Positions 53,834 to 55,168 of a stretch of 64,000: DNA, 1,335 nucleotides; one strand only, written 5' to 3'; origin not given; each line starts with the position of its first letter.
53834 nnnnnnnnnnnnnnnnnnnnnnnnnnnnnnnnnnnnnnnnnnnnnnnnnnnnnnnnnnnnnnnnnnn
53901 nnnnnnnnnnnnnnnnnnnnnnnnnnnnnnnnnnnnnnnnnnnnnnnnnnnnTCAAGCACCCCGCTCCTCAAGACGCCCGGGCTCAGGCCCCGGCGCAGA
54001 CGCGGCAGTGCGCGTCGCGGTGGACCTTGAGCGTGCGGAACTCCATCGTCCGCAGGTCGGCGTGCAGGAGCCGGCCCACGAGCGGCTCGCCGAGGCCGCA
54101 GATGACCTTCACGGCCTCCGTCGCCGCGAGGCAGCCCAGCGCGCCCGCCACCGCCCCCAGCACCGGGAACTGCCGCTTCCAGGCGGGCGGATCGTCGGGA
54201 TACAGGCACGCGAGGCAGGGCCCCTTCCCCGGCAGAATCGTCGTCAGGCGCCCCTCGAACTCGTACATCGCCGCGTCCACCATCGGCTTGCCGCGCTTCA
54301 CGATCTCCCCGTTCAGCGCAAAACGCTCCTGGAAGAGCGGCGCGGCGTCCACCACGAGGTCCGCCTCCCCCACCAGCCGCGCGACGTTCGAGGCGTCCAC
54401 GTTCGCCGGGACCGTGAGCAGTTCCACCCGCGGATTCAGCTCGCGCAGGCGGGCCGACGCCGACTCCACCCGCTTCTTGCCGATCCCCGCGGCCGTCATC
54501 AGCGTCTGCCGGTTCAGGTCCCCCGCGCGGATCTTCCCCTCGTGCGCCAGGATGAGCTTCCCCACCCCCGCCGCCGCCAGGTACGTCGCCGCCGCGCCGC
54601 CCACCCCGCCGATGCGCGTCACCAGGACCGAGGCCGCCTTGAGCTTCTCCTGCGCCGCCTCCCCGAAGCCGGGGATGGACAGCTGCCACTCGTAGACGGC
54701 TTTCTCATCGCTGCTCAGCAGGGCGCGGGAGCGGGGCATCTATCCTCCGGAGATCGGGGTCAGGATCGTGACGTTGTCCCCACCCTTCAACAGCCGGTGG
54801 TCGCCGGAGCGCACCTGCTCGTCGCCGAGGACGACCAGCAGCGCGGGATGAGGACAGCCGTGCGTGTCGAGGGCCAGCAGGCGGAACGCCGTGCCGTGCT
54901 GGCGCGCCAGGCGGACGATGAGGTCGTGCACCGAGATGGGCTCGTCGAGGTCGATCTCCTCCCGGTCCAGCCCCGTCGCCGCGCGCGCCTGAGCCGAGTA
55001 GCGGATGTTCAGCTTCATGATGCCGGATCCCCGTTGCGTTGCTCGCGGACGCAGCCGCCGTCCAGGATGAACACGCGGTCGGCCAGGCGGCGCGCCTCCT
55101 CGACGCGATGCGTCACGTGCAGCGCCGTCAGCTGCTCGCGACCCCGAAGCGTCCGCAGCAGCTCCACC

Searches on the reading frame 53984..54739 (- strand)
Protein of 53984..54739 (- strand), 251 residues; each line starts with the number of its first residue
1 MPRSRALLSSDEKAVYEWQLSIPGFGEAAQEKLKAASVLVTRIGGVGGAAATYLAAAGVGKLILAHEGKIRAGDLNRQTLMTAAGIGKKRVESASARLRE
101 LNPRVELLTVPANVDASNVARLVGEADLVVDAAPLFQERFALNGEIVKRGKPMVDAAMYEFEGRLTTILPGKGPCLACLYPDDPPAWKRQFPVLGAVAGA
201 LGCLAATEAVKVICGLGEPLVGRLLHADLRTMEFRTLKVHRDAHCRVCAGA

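Call 4: search_protein_families(library=pfam, proteins=[window:53984-54739:-], max_evalue=0.01)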
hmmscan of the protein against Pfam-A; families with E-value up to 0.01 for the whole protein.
window:53984-54739:- (251 aa): 2 families
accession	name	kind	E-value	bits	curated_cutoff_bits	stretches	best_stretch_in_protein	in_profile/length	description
PF00899.27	ThiF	-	8.7e-55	185.9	28.1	1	16-246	1-237/238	ThiF family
PF14520.12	HHH_5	-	0.001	19.9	27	1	40-93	4-50/57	Helix-hairpin-helix domain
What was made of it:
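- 53984..54739 (-): Target gene moeB/thiF (251 aa), the last gene of a conserved PQQ-protein / substrate-binding protein / permease / ABC ATPase / MoaD / MoeB cluster. It is left intact by the insertion. Pfam ThiF E=8.7e-55 (call 4).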

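Call 7: search_protein_families(library=ncbifam, proteins=[window:53984-54739:-], max_evalue=0.1)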
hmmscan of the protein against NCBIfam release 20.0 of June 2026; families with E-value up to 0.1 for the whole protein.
window:53984-54739:- (251 aa): 21 families
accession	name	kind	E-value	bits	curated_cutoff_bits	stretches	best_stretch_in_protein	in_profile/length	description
NF006444.0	PRK08762.1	equivalog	6.9e-67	225.7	449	1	7-249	119-368/387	molybdopterin-synthase adenylyltransferase MoeB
NF004281.0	PRK05690.1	subfamily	3.8e-57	193.4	266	1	7-249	4-249/250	molybdopterin-synthase adenylyltransferase MoeB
NF047750.1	SAMPActivE1UbaA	equivalog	2e-51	174.9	450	1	19-249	16-249/270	SAMP-activating enzyme E1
NF005902.0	PRK07878.1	equivalog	4.8e-47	160.7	647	1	7-246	14-261/392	adenylyltransferase/sulfurtransferase MoeZ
TIGR02355.1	moeB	equivalog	1.1e-46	159.2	376.55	1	14-248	3-240/240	molybdopterin-synthase adenylyltransferase MoeB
TIGR02356.1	adenyl_thiF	equivalog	1.4e-45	155.2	275.25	1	16-213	2-203/203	thiazole biosynthesis adenylyltransferase ThiF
NF005646.0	PRK07411.1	equivalog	3.5e-43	148.2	633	1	8-246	11-253/390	molybdopterin-synthase adenylyltransferase MoeB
NF006204.0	PRK08328.1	equivalog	4.1e-43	147.6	339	1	8-235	2-227/231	hypothetical protein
NF004111.0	PRK05600.1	equivalog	1.5e-38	132.9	437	1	8-244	14-257/371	ThiF family adenylyltransferase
NF009123.0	PRK12475.1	subfamily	5.5e-27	94.9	510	1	16-248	5-243/338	MoeB/ThiF family adenylyltransferase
NF006395.0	PRK08644.1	equivalog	2.4e-19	69.9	159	1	26-154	21-150/215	sulfur carrier protein ThiS adenylyltransferase ThiF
TIGR02354.1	thiF_fam2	equivalog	3.7e-17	62.9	152.2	1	27-132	13-117/200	thiamine biosynthesis protein ThiF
NF006077.0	PRK08223.1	equivalog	6.1e-16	58.2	266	1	27-162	20-157/296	hypothetical protein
NF011696.0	PRK15116.1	equivalog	1.1e-11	44.9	304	1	25-142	20-138/268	tRNA cyclic N6-threonylcarbamoyladenosine(37) synthase TcdA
NF011424.0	PRK14851.1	subfamily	1.8e-10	39.5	1170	1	21-137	29-145/679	hypothetical protein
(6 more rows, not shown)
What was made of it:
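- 53984..54739 (-): NCBIfam MoeB models E=1e-67 to 1e-47, all below the equivalog cut-offs (call 7).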

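Call 14: find_related_loci(query=window:53984-54739:-, collection=genome_contigs, flank=6000)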
Query window:53984-54739:- (251 aa) in genome_contigs; peptide patterns used: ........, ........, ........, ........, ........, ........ (x = any residue, [..] = any of these).
342 stretches matched a pattern; 17 encode a relative of the query (tblastn E <= 1e-3); 17 distinct loci.
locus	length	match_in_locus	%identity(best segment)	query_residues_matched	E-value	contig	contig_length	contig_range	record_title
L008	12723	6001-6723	60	8-248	3e-101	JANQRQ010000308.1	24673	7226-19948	MAG: Planctomycetaceae bacterium isolate IP29b_bin.70 k99_3676773, whole genome shotgun sequence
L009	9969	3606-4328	62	8-248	1e-95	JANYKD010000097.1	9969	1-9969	MAG: Phycisphaerales bacterium isolate GL140_5_metabinner_131_sub GL140_5_k141_581036, whole genome shotgun sequence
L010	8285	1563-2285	61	8-248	2e-94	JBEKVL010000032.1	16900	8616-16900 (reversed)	MAG: Tepidisphaeraceae bacterium isolate SPRUCE 603 SPRUCE_603_32, whole genome shotgun sequence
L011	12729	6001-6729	48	5-248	1e-62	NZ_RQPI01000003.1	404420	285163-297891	Paenibacillus rhizophilus strain 7197 Scaffold3, whole genome shotgun sequence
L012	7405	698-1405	46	12-248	2e-62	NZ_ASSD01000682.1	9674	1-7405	Paenibacillus zanthoxyli JH29 S8_contig00648, whole genome shotgun sequence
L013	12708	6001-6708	48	12-248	9e-62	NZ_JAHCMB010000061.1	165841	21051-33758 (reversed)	Paenibacillus sinensis strain HN-1 scaffold17, whole genome shotgun sequence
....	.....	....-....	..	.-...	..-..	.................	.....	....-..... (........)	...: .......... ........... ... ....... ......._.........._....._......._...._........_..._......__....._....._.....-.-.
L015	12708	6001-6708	41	3-235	9e-39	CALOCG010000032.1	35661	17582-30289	MAG: Nitrospinota bacterium isolate LOGT_bin.0048 genome assembly, contig: contig_55850, whole genome shotgun sequence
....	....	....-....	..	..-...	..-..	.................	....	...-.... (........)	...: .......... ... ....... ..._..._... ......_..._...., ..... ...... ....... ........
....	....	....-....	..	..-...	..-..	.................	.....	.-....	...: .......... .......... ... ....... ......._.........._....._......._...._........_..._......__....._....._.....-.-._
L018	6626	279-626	28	25-139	1e-10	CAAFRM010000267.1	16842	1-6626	MAG TPA_asm: uncultured Prevotella sp., isolate HGM04955, WGS project CAAFRM010000000 data, contig: SRS294916_12_k89_550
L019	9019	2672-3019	28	25-139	1e-10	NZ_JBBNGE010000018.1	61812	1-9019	Segatella sinensis strain CLA-AA-H174 CLA-AA-H174_contig_18_length_61812, whole genome shotgun sequence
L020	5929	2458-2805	27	25-139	2e-10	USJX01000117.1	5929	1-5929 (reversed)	uncultured Prevotella sp. isolate UMGS1787 genome assembly, contig: NODE_3881_length_5929_cov_29.284985, whole genome sh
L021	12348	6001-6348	27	25-139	7e-10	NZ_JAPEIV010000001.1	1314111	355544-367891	Segatella copri strain F3-48 1, whole genome shotgun sequence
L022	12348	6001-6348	27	25-139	7e-10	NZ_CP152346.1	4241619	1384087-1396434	Segatella copri strain HDE04 chromosome, complete genome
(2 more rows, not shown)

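Call 18: find_homologous_proteins(query=window:53984-54739:-, max_evalue=1e-60)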
Query window:53984-54739:- (251 aa): 2205 proteins with E <= 1e-60 among 8000 candidates; the best 120 are listed.
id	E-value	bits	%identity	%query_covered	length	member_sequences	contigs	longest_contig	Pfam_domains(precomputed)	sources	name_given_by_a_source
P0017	1.4e-159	547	100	100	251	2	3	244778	PF00899.28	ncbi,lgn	-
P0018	3.5e-130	451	81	100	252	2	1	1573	PF00899.28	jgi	jgi:molybdopterin/thiamine biosynthesis adenylyltransferase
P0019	5.0e-120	418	76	99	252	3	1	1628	PF00899.28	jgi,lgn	jgi:molybdopterin/thiamine biosynthesis adenylyltransferase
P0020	9.8e-109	381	71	96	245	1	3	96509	PF00899.28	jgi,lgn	jgi:molybdopterin/thiamine biosynthesis adenylyltransferase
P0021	6.6e-108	378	69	99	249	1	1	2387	PF00899.28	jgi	jgi:molybdopterin-synthase adenylyltransferase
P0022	8.8e-108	378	72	96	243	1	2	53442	PF00899.28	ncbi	-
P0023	3.5e-107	376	67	99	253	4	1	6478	PF00899.28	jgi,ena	-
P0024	9.2e-107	374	71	99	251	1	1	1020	PF00899.28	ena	-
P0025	4.9e-106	372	69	100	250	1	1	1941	PF00899.28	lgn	-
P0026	1.1e-105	371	69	99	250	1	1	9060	PF00899.28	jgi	jgi:molybdopterin/thiamine biosynthesis adenylyltransferase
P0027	2.2e-105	370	68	98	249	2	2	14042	PF00899.28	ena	-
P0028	3.9e-105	369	68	98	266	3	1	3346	PF00899.28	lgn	-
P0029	5.8e-105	368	72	96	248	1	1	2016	PF00899.28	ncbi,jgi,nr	ncbi:MAG TPA: HesA/MoeB/ThiF family protein [Planctomycetota bacterium]|nr:HesA/MoeB/ThiF family pro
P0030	1.3e-104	367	69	96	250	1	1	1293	PF00899.28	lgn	-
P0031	1.4e-104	367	68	97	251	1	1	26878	PF00899.28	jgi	jgi:molybdopterin/thiamine biosynthesis adenylyltransferase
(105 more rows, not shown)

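Call 20: find_encoding_contigs(protein=P0018, flank=10000, max_places=3)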
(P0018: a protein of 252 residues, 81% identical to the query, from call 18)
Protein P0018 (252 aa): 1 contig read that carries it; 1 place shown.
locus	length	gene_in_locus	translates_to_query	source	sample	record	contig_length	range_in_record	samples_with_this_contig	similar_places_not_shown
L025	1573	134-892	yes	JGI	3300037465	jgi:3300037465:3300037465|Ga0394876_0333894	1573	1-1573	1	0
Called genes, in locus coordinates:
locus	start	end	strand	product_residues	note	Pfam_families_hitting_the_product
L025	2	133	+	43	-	?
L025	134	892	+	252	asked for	PF00899:ThiF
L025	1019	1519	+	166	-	-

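Call 21: find_encoding_contigs(protein=P0020, flank=8000, max_places=3)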
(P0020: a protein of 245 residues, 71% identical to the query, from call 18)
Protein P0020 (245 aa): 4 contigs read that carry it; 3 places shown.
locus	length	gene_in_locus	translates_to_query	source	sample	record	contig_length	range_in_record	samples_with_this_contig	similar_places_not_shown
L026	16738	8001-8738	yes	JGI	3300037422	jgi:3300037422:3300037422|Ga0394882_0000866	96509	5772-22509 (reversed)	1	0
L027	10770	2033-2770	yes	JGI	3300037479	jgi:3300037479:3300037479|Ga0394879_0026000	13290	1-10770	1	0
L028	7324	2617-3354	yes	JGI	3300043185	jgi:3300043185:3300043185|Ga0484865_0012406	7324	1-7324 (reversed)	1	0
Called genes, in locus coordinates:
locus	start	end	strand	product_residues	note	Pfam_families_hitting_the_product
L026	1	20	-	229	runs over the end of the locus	-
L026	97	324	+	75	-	-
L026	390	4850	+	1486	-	PF01011:PQQ (faint), PF13360:PQQ_2, PF13570:Beta-prop_ACSF4 (faint), PF13360:PQQ_2 (weak), PF11721:Malectin (weak)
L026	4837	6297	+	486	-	PF01547:SBP_bac_1 (faint), PF13531:SBP_bac_11, PF12974:Phosphonate-bd (faint), PF13531:SBP_bac_11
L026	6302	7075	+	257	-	PF00528:BPD_transp_1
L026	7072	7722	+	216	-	PF00005:ABC_tran, PF13304:AAA_21 (faint)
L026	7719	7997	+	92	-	PF02597:ThiS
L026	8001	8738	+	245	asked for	PF00899:ThiF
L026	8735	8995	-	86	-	-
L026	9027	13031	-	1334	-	PF00069:Pkinase, PF07714:PK_Tyr_Ser-Thr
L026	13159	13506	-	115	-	PF13451:zf_Tbcl, PF23477:zf_Tbcl_2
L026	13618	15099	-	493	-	-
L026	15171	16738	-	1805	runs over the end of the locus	PF01108:Tissue_fac (faint), PF25832:Fn3_SaeA_2nd (faint), PF25833:Fn3_SaeA_3rd (faint), PF21910:GH85_C (faint), PF24489:Ig_J_second (faint), PF00041:fn3 (weak)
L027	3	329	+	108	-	?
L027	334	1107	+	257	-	PF00528:BPD_transp_1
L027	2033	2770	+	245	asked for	PF00899:ThiF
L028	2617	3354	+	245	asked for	PF00899:ThiF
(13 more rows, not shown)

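Call 22: find_encoding_contigs(protein=P0022, flank=8000, max_places=3)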
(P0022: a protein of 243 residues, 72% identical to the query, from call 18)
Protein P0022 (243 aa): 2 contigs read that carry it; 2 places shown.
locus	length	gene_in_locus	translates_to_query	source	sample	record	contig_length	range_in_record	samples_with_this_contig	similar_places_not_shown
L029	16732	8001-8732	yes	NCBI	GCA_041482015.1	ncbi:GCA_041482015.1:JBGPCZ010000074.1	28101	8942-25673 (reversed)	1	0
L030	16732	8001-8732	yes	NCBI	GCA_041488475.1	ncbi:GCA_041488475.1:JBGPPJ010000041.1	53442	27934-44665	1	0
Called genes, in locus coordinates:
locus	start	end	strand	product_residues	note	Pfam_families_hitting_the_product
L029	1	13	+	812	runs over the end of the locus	?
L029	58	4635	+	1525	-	PF01011:PQQ (faint), PF13360:PQQ_2, PF13570:Beta-prop_ACSF4 (weak), PF13360:PQQ_2 (weak), PF11721:Malectin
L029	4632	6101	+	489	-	PF01547:SBP_bac_1 (faint), PF13531:SBP_bac_11, PF12974:Phosphonate-bd (weak), PF12727:PBP_like (faint), PF13531:SBP_bac_11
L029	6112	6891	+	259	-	PF00528:BPD_transp_1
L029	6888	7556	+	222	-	PF00005:ABC_tran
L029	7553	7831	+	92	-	PF02597:ThiS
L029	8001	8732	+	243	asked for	PF00899:ThiF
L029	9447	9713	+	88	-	-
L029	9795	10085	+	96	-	-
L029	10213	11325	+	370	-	PF16402:DUF5010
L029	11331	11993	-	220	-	-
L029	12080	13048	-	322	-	PF00188:CAP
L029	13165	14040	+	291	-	-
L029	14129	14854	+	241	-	-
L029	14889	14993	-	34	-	-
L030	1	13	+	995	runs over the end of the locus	PF23500:DUF7133, PF13646:HEAT_2, PF00034:Cytochrom_C (faint)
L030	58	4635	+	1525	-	PF13360:PQQ_2, PF01011:PQQ (faint), PF13570:Beta-prop_ACSF4 (weak), PF13360:PQQ_2 (weak), PF11721:Malectin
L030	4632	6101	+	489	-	PF01547:SBP_bac_1 (faint), PF13531:SBP_bac_11, PF12974:Phosphonate-bd (weak), PF12727:PBP_like (faint), PF13531:SBP_bac_11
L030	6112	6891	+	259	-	PF00528:BPD_transp_1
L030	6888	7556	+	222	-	PF00005:ABC_tran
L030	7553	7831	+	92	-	PF02597:ThiS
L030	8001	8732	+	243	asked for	PF00899:ThiF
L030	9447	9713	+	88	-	-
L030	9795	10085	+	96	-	-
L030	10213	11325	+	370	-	PF16402:DUF5010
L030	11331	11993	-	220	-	-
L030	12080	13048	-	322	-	PF00188:CAP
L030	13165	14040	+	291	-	-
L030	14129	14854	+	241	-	-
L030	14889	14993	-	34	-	-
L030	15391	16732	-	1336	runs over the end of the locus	PF00069:Pkinase, PF03109:ABC1 (faint), PF07714:PK_Tyr_Ser-Thr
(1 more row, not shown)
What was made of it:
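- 53984..54739 (-): The upstream gene order is conserved in L026-L030 (calls 21, 22).
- The interval between moeB and the kinase gene varies among relatives (calls 21, 22).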

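Call 94: find_encoding_contigs(protein=P0019, flank=5000, max_places=3)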
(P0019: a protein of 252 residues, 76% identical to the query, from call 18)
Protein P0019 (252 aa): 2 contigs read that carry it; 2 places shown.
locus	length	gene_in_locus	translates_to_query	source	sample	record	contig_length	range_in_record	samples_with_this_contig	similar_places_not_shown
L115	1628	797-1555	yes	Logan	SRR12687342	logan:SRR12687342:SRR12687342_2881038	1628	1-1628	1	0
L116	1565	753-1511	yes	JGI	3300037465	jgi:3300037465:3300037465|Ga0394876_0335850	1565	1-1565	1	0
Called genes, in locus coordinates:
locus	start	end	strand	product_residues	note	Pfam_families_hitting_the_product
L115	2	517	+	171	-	?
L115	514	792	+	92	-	PF02597:ThiS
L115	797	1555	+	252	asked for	PF00899:ThiF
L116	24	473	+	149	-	PF00005:ABC_tran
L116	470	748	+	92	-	PF02597:ThiS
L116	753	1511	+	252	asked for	PF00899:ThiF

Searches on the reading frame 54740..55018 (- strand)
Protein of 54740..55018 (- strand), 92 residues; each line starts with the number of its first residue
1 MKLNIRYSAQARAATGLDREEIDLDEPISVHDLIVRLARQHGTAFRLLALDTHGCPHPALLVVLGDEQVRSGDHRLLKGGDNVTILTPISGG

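Call 4: search_protein_families(library=pfam, proteins=[window:54740-55018:-], max_evalue=0.01)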
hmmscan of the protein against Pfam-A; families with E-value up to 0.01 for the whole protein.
window:54740-55018:- (92 aa): 1 family
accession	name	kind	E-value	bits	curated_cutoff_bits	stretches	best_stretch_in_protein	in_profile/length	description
PF02597.26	ThiS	-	6.9e-10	39.8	22.5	1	5-92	1-76/76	ThiS family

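Call 7: search_protein_families(library=ncbifam, proteins=[window:54740-55018:-], max_evalue=0.1)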
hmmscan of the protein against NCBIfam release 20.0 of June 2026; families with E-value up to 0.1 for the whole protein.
window:54740-55018:- (92 aa): 5 families
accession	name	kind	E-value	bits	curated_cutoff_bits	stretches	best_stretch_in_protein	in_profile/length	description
TIGR01687.1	moaD_arch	subfamily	5.2e-10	39.7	49.5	1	4-92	2-88/88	MoaD family protein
TIGR01682.1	moaD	equivalog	3.9e-05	24.4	66.15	1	4-92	2-80/80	molybdopterin converting factor subunit 1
NF041918.1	SAMP1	equivalog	0.0034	17.9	60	1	4-92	2-91/91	ubiquitin-like small modifier protein 1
TIGR01683.1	thiS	equivalog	0.061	13.7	37.45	0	74-92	46-64/64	sulfur carrier protein ThiS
NF008347.0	PRK11130.1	equivalog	0.08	13.5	94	0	4-92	3-81/81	molybdopterin synthase sulfur carrier subunit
